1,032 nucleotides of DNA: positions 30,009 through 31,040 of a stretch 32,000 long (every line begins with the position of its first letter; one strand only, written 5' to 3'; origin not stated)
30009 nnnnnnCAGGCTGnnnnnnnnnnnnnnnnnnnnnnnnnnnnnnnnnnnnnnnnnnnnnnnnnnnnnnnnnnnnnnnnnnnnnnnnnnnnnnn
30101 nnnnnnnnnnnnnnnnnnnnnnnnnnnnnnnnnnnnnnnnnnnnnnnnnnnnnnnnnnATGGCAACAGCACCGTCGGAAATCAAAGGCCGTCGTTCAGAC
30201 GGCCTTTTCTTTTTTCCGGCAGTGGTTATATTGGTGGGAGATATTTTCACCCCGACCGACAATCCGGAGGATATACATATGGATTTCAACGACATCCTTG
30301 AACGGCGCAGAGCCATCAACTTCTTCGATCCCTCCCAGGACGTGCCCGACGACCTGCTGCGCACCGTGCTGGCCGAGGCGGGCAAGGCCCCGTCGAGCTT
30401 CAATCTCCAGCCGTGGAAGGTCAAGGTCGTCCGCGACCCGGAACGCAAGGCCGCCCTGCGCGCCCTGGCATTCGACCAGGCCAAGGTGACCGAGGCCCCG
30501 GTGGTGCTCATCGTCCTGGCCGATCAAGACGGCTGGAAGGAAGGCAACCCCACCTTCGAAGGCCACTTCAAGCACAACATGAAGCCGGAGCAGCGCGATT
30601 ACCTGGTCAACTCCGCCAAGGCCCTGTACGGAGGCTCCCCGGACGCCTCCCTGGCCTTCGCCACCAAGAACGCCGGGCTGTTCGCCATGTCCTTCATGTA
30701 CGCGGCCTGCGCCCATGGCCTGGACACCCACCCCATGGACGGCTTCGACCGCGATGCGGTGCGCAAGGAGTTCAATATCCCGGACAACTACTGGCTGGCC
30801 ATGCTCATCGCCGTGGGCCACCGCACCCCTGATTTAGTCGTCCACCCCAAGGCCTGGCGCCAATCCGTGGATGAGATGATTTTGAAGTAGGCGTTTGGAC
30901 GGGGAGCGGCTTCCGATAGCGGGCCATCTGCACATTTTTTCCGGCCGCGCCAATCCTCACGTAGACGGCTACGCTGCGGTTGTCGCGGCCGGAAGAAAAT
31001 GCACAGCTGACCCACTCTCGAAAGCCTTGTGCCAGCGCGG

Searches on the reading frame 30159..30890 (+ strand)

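Call 88: search_protein_families(library=pfam, proteins=[window:30159-30890:+], max_evalue=0.00001)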
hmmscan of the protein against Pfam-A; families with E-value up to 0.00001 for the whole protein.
window:30159-30890:+ (243 aa): 1 family
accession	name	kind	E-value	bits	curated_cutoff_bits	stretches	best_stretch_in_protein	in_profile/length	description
PF00881.29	Nitroreductase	-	1.4e-28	100.6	23.5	1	48-221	2-167/167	Nitroreductase family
